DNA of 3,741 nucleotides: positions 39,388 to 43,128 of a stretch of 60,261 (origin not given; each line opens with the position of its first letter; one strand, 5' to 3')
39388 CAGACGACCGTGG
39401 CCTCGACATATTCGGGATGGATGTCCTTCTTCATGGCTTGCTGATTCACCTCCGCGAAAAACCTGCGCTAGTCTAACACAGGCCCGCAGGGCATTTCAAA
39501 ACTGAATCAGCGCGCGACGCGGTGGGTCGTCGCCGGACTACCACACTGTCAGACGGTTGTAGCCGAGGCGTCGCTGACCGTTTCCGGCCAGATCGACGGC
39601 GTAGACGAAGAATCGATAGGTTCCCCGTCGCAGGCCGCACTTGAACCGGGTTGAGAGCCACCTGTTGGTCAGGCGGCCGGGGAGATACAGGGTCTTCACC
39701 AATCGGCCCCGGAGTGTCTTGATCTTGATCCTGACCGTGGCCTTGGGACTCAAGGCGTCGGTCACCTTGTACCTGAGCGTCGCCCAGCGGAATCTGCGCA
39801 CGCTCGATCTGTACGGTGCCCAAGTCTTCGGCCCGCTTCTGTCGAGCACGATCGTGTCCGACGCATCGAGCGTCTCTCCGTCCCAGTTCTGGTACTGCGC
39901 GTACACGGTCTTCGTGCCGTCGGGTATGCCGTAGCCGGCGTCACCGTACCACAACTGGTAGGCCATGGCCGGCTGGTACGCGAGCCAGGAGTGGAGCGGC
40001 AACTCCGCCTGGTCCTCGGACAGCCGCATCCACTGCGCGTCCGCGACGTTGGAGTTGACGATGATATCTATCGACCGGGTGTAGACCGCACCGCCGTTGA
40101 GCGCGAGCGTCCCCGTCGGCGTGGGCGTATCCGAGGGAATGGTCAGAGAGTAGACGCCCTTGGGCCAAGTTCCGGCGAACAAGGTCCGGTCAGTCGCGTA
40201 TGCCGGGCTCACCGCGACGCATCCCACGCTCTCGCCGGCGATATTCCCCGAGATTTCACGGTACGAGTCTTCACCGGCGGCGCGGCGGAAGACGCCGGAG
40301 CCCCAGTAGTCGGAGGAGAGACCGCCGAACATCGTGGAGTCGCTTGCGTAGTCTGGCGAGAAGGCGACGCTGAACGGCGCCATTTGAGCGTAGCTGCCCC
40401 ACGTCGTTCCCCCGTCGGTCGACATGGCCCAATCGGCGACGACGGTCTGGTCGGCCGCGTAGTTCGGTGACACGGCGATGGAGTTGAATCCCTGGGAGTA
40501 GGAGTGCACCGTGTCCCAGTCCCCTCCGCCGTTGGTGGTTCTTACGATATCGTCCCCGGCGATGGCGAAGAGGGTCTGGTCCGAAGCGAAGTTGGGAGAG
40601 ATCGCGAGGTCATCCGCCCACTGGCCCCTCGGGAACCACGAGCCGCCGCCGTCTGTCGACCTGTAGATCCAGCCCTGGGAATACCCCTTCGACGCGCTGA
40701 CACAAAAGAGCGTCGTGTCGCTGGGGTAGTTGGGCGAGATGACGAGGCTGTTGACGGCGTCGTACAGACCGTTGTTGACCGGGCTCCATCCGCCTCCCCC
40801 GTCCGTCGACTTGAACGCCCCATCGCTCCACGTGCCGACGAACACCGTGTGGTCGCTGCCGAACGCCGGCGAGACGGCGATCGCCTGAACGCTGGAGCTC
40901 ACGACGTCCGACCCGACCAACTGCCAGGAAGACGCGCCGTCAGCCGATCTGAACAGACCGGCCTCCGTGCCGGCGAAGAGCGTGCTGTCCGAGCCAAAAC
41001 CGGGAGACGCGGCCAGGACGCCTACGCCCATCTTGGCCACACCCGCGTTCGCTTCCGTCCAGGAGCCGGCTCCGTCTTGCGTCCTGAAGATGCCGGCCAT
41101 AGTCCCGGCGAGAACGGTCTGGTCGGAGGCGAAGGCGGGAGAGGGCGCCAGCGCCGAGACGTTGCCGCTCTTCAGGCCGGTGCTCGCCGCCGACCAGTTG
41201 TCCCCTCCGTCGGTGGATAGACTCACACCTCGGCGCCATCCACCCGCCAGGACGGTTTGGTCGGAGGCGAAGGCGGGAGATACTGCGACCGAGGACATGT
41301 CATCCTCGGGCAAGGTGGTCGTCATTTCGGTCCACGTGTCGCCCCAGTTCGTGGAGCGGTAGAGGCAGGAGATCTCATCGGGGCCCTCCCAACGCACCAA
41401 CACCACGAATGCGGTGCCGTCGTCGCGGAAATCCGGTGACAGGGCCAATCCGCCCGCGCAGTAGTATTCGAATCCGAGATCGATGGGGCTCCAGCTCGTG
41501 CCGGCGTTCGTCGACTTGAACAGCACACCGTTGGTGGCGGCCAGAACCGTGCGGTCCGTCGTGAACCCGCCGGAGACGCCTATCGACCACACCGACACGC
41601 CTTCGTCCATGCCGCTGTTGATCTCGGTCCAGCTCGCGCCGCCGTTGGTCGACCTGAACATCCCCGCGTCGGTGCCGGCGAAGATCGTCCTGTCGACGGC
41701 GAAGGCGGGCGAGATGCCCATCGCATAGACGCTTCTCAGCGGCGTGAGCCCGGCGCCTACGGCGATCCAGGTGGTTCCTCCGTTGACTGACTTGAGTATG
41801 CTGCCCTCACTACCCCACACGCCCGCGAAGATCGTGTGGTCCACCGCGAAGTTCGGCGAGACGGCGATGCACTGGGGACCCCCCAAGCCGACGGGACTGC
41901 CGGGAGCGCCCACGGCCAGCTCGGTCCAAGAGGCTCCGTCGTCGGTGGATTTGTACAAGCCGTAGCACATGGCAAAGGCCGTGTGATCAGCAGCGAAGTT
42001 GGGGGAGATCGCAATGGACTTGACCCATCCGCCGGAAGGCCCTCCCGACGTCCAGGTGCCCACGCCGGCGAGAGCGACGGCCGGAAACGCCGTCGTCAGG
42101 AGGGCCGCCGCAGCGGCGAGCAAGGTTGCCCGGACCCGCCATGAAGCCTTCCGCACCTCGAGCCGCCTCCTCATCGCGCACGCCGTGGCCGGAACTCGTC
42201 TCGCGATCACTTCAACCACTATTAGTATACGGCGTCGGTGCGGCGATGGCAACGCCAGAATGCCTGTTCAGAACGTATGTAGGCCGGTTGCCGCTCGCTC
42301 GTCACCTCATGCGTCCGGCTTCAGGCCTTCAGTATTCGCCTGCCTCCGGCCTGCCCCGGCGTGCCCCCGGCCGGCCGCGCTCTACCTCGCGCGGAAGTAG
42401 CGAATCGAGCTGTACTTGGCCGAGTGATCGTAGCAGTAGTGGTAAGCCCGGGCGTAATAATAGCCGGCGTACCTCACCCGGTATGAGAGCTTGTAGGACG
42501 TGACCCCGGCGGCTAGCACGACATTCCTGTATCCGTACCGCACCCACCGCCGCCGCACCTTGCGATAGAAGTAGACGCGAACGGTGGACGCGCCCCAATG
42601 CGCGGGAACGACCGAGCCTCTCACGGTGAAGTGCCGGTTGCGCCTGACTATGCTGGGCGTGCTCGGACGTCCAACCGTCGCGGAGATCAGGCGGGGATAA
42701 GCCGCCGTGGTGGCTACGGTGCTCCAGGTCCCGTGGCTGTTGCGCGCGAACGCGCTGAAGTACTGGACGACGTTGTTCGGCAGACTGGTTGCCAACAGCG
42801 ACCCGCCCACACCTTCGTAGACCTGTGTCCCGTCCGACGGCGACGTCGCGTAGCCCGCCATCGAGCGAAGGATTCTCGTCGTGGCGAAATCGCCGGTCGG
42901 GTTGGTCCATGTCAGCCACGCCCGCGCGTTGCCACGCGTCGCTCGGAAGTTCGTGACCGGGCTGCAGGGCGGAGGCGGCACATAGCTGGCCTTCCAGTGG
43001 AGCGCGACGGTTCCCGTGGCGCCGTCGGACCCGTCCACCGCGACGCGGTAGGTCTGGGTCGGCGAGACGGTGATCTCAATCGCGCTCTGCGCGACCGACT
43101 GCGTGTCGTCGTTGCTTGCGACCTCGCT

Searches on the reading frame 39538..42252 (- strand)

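Call 13: search_protein_families(library=pfam, proteins=[window:39538-42252:-], max_evalue=0.001)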
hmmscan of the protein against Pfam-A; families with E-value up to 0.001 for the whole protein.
window:39538-42252:- (904 aa): 1 family
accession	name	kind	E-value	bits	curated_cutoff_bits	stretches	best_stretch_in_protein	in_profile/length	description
PF15902.12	Sortilin-Vps10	-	1.8e-19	70.3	33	1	198-312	3-114/446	Sortilin, neurotensin receptor 3,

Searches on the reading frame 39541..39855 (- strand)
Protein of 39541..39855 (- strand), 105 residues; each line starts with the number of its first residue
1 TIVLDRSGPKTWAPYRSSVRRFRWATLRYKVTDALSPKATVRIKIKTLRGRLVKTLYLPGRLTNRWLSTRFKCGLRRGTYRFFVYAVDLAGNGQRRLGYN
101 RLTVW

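Call 55: search_protein_families(library=pfam, proteins=[window:39541-39843:-], max_evalue=10)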
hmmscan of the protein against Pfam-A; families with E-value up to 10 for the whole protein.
seq(101 aa): 0 families

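Call 62: find_homologous_proteins(query=window:39541-39855:-, max_evalue=0.01)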
Query seq(105 aa): 1 candidates shared short words with the query, none scored E <= 0.01.

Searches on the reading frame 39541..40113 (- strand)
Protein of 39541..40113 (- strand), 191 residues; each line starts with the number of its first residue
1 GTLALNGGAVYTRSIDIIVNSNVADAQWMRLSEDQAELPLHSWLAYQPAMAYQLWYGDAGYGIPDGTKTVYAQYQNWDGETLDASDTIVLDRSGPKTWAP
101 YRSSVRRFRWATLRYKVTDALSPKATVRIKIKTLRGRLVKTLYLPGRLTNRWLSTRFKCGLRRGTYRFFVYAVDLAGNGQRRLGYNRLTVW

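Call 70: predict_structure(protein=window:39541-40113:-)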
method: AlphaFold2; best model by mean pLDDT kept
length: 191 residues; sequences in the alignment: 1
mean_pLDDT: 47.1   pTM: 0.41
mean pLDDT of the five models: 47.1, 45.0, 43.2, 38.3, 33.6
residues with pLDDT >= 90: 0; 70-90: 35; 50-70: 47; < 50: 109
segments of 3 or more residues with pLDDT < 50: 1-108
pLDDT, mean of each block of 10 residues (from residue 1): 25 31 32 31 31 37 35 35 32 27 37 56 72 83 63 57 72 71 68 55
secondary structure, 60 per line:
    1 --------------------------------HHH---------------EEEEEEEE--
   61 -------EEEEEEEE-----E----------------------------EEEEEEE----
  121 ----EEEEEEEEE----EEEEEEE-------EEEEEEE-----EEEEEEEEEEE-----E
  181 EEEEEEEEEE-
elements in order: E51-58 E68-75 E110-116 E125-133 E138-144 E152-158 E164-174 E180-190
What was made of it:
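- Tried and rejected: The single-sequence AF2 model was of low confidence (mean pLDDT 47, call 70), so I did not run a fold search on it.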

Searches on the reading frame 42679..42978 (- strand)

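Call 55: search_protein_families(library=pfam, proteins=[window:42679-42978:-], max_evalue=10)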
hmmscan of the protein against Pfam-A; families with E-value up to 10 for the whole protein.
seq(100 aa): 1 family
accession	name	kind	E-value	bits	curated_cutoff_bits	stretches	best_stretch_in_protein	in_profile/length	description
PF11632.14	LcnG-beta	-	0.072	13.7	29.4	1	14-33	24-43/61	Lactococcin G-beta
